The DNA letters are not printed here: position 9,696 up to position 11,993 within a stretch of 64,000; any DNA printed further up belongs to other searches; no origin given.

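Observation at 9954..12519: PLP-dependent decarboxylase fused to a cyclic-nucleotide-binding domain, followed by a phosphoribosyltransferase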

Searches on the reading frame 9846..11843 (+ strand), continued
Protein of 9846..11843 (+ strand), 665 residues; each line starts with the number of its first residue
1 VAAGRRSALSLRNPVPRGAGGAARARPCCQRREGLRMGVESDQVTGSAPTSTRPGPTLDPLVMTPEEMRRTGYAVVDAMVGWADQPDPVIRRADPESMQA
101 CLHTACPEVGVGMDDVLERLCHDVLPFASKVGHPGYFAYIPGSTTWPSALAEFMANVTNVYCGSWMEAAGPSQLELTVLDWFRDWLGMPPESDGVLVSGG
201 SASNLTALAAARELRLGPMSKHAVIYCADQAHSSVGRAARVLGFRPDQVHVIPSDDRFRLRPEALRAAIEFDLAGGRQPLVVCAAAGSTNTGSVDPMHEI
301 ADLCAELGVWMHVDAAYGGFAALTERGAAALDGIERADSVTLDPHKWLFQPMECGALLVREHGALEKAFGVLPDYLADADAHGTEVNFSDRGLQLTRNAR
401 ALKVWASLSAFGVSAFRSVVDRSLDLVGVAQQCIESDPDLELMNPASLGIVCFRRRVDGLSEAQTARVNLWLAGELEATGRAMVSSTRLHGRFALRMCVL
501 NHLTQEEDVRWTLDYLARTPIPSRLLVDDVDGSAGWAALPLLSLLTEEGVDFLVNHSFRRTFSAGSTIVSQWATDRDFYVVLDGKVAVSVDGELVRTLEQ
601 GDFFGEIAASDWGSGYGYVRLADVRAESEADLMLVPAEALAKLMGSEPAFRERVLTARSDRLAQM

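Call 62: find_encoding_contigs(protein=P0026, flank=6000, max_places=1)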
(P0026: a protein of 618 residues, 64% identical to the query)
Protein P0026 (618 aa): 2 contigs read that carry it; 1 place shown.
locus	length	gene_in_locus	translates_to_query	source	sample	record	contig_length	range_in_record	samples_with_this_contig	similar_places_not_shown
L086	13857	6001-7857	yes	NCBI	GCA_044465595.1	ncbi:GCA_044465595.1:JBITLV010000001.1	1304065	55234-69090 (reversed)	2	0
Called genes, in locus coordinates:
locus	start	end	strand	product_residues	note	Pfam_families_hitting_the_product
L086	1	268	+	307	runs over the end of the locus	PF04203:Sortase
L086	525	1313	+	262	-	PF00005:ABC_tran, PF02463:SMC_N (weak), PF13304:AAA_21 (faint)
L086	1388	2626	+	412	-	-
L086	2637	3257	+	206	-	PF01467:CTP_transf_like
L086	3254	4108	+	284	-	PF00383:dCMP_cyt_deam_1, PF14437:MafB19-deam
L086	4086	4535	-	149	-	PF01230:HIT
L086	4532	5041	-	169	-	PF00186:DHFR_1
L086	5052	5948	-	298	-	PF00303:Thymidylat_synt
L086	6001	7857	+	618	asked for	PF00282:Pyridoxal_deC, PF00155:Aminotran_1_2, PF00266:Aminotran_5 (weak), PF05889:SepSecS (weak), PF00027:cNMP_binding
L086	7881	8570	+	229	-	-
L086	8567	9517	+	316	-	PF00248:Aldo_ket_red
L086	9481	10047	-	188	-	PF13560:HTH_31 (weak), PF01381:HTH_3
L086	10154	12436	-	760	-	PF03176:MMPL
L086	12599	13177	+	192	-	PF00440:TetR_N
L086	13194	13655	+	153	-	PF04248:NTP_transf_9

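Call 63: find_encoding_contigs(protein=P0020, flank=6000, max_places=1)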
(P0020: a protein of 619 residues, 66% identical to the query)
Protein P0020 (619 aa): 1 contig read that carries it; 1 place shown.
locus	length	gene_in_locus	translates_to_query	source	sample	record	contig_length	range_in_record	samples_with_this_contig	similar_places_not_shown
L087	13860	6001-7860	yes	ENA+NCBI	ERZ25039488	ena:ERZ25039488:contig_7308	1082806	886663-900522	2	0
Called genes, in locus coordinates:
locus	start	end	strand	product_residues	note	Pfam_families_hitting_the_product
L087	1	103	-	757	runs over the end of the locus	PF00884:Sulfatase, PF16347:SGSH_C (weak)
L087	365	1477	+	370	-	PF10009:DUF2252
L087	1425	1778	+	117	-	PF10009:DUF2252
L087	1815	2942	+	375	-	PF03706:LPG_synthase_TM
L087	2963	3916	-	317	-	PF02475:TRM5-TYW2_MTfase, PF05185:PRMT5, PF06325:PrmA, PF13847:Methyltransf_31 (weak), PF08241:Methyltransf_11 (weak), PF13649:Methyltransf_25, PF22528:PRMT_C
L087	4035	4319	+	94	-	-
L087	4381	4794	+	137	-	PF07366:SnoaL, PF12680:SnoaL_2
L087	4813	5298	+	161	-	PF00583:Acetyltransf_1, PF13673:Acetyltransf_10, PF08445:FR47 (weak), PF13508:Acetyltransf_7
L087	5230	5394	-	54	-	-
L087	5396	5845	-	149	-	PF19850:DUF6325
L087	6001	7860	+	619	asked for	PF00282:Pyridoxal_deC, PF00266:Aminotran_5 (weak), PF00155:Aminotran_1_2, PF00027:cNMP_binding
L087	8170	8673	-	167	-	-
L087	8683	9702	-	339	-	PF03372:Exo_endo_phos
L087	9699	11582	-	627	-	PF01807:Zn_ribbon_DnaG, PF08275:DNAG_N, PF01751:Toprim, PF13155:Toprim_2, PF13662:Toprim_4, PF10410:DnaB_bind, PF08278:DnaG_DnaB_bind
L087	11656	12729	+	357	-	PF03417:AAT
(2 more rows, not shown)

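Call 64: find_encoding_contigs(protein=P0015, flank=6000, max_places=1)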
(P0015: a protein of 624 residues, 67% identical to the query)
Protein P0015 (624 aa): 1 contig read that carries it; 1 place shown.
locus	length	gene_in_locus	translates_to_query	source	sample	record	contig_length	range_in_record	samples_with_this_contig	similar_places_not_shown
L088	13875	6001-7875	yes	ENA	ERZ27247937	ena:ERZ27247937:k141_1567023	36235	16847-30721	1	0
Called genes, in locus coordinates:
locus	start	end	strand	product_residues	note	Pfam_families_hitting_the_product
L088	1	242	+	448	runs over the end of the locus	PF05762:VWA_CoxE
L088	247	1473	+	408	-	PF03453:MoeA_N, PF00994:MoCF_biosynth, PF03454:MoeA_C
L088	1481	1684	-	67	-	-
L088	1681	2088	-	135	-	-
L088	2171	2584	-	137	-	-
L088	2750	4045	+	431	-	PF09594:GT87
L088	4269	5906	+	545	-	PF07690:MFS_1, PF00027:cNMP_binding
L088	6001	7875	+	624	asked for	PF00282:Pyridoxal_deC, PF00266:Aminotran_5 (weak), PF00155:Aminotran_1_2 (weak), PF00027:cNMP_binding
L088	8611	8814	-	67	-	PF00313:CSD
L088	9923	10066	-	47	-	-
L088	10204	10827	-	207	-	-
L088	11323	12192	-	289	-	PF04434:SWIM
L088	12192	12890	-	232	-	PF00271:Helicase_C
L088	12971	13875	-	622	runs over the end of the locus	PF12419:DUF3670, PF00176:SNF2-rel_dom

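Call 66: search_protein_families(library=ncbifam, proteins=[L088:4269-5906:+, L012:8325-10013:-, L006:11909-12571:+], max_evalue=0.001)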
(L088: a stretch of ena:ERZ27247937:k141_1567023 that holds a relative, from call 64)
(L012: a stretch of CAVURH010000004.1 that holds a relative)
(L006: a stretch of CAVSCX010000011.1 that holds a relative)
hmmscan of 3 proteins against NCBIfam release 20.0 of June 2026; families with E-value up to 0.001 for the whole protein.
L088:4269-5906:+ (545 aa): 8 families
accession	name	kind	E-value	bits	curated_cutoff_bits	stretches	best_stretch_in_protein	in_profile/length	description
TIGR00900.1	2A0121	subfamily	1.3e-23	84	319.6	1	44-371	28-360/364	H+ Antiporter protein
NF058543.1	ActPatMycb56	equivalog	3.1e-12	46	460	1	420-503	3-89/317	acetyltransferase Pat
NF007792.0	PRK10489.1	equivalog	1.4e-11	44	324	1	56-401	57-402/419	enterobactin transporter EntS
NF000245.1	macrolide_MefA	exception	1.3e-07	31.1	675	1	44-402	39-403/405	macrolide efflux MFS transporter Mef(A)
NF012178.0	tet_MFS_V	exception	6.5e-06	25.5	640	1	54-392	46-392/409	tetracycline efflux MFS transporter Tet(V)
NF041163.2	encap_f2b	equivalog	1.2e-05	24.6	400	1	415-520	73-184/450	family 2B encapsulin nanocompartment shell protein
NF005291.0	PRK06814.1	equivalog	0.00014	19.9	1349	0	45-282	48-285/1140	acyl-[ACP]--phospholipid O-acyltransferase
NF006386.0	PRK08633.1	equivalog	0.0002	19.2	1221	1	21-393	15-405/1147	acyl-[ACP]--phospholipid O-acyltransferase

L012:8325-10013:- (563 aa): 6 families
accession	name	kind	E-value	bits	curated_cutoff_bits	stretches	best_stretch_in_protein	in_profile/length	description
TIGR00900.1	2A0121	subfamily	1e-18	67.9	319.6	1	72-395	30-359/364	H+ Antiporter protein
NF007792.0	PRK10489.1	equivalog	4.8e-13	48.9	324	1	99-429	75-408/419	enterobactin transporter EntS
NF058543.1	ActPatMycb56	equivalog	1.3e-12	47.3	460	1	447-543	5-105/317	acetyltransferase Pat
NF012178.0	tet_MFS_V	exception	5.1e-09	35.7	640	1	56-423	24-398/409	tetracycline efflux MFS transporter Tet(V)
NF041163.2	encap_f2b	equivalog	7.9e-06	25.2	400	1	451-553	85-193/450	family 2B encapsulin nanocompartment shell protein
TIGR03896.1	cyc_nuc_ocin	subfamily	2.7e-05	23.7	161.05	1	462-537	162-242/317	bacteriocin-type transport-associated protein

L006:11909-12571:+ (221 aa): 8 families
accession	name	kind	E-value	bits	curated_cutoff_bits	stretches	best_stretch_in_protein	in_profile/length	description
TIGR01251.1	ribP_PPkin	subfamily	6.2e-07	28.6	113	1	128-180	208-254/309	ribose-phosphate diphosphokinase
NF001097.0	PRK00129.1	equivalog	1.3e-05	25.1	114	1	103-187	98-181/209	uracil phosphoribosyltransferase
TIGR01091.1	upp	equivalog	1.5e-05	24.8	208.35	1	100-186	93-178/207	uracil phosphoribosyltransferase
NF002095.0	PRK00934.1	equivalog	2.8e-05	23.4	296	1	128-167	203-244/287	ribose-phosphate diphosphokinase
NF003549.0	PRK05205.1-5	equivalog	0.00035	20.1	138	1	125-162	94-131/182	bifunctional pyr operon transcriptional regulator/uracil phosphoribosyltransferase PyrR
NF002620.0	PRK02277.1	subfamily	0.00046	19.9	115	0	127-162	138-173/201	orotate phosphoribosyltransferase-like protein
TIGR00336.1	pyrE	equivalog_domain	0.00058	19.7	106.8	0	127-159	105-137/173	orotate phosphoribosyltransferase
NF005537.0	PRK07199.1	subfamily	0.00089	18.4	322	0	124-164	205-245/301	ribose-phosphate diphosphokinase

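Call 67: search_solved_structures(query=L088:4269-5906:+, max_evalue=0.001)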
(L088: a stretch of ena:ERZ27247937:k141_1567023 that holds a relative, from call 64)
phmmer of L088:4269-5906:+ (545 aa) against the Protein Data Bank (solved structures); distinct sequences matched with E-value up to 0.001: 108 (the best 60 are shown).
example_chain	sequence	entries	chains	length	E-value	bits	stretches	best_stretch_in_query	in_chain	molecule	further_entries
5ezr_A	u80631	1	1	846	5.5e-28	101.4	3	436-518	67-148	cGMP-dependent protein kinase, putative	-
4rz7_A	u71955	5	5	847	5.5e-28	101.4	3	436-518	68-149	cGMP-dependent protein kinase, putative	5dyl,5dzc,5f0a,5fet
9p74_A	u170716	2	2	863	6e-28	101.3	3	436-518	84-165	cGMP-dependent protein kinase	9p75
5dyk_A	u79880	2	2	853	1.2e-25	93.7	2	428-518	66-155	CGMP-dependent protein kinase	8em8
9ya0_MA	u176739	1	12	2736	3.9e-21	78.8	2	413-518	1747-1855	PCR12, TGME49_219070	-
3of1_A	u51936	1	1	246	7e-21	78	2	410-508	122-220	cAMP-dependent protein kinase regulatory subunit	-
5j3u_A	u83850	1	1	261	2.5e-19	72.9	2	435-517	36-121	Protein Kinase A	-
3shr_A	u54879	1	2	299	3.1e-16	62.7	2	414-529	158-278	cGMP-dependent protein kinase 1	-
4z07_A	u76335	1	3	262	7.3e-16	61.4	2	414-522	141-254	cGMP-dependent protein kinase 1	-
5jr7_B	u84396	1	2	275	1.2e-15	60.7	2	444-515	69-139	cAMP-dependent protein kinase type I-alpha regulatory subunit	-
1ne4_A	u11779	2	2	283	1.3e-15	60.6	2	444-516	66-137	cAMP-dependent protein kinase type I-alpha regulatory chain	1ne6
1rgs_A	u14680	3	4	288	1.4e-15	60.5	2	444-516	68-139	CAMP DEPENDENT PROTEIN KINASE | cAMP-dependent protein kinase type I-alpha regulatory chain | cAMP-dependent protein kinase type I-alpha regulatory subunit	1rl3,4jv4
7ssb_A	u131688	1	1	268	1.9e-15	60.1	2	414-510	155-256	cGMP-dependent protein kinase 1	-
4din_B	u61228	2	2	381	2.3e-15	59.8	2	444-514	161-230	cAMP-dependent protein kinase type I-beta regulatory subunit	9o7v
4mx3_A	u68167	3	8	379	3.7e-15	59.1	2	444-515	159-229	cAMP-dependent protein kinase type I-alpha regulatory subunit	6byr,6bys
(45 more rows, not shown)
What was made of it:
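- Closest known: Mycobacterial cAMP-regulated protein acetyltransferase Pat. Same: The CNB domain of the MFS partner matches the Pat model and Pat structures (calls 66, 67).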

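Call 70: find_encoding_contigs(protein=window:9954-11843:+, flank=3000, max_places=3)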
Protein window:9954-11843:+ (629 aa): no gene with exactly this product is on record in the collection.

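Call 72: find_encoding_contigs(protein=window:9846-11843:+, flank=10000, max_places=3)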
Protein window:9846-11843:+ (665 aa): no gene with exactly this product is on record in the collection.
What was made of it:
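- Tried and rejected: Exact-sequence look-ups of the window protein from either start found nothing (calls 70, 72).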

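Call 73: find_encoding_contigs(protein=P0025, flank=8000, max_places=2)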
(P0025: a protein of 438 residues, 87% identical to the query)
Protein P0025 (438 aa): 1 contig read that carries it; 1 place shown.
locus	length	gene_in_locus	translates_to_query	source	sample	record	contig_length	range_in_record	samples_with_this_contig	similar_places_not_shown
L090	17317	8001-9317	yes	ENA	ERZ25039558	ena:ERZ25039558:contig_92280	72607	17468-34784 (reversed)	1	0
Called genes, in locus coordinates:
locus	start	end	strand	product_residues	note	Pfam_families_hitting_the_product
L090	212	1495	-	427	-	PF01408:GFO_IDH_MocA, PF03447:NAD_binding_3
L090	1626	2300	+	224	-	PF00440:TetR_N, PF13977:TetR_C_6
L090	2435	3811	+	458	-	PF13738:Pyr_redox_3 (faint), PF00070:Pyr_redox (faint), PF00890:FAD_binding_2, PF01266:DAO, PF01593:Amino_oxidase, PF07992:Pyr_redox_2 (weak), PF12831:FAD_oxidored (weak), PF13450:NAD_binding_8, +1 more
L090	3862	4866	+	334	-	PF00082:Peptidase_S8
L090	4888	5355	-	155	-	PF07080:DUF1348, PF12680:SnoaL_2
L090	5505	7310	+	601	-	PF24514:SpaA_4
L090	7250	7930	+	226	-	-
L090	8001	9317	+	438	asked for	PF00282:Pyridoxal_deC, PF00155:Aminotran_1_2, PF01212:Beta_elim_lyase (weak), PF00266:Aminotran_5 (weak), PF05889:SepSecS (faint)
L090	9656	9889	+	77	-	-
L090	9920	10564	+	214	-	PF00156:Pribosyltran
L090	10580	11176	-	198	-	PF00702:Hydrolase (weak), PF12710:HAD, PF13419:HAD_2, PF13242:Hydrolase_like (weak)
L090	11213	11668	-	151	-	PF12724:Flavodoxin_5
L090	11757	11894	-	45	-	-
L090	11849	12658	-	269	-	-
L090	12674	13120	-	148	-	-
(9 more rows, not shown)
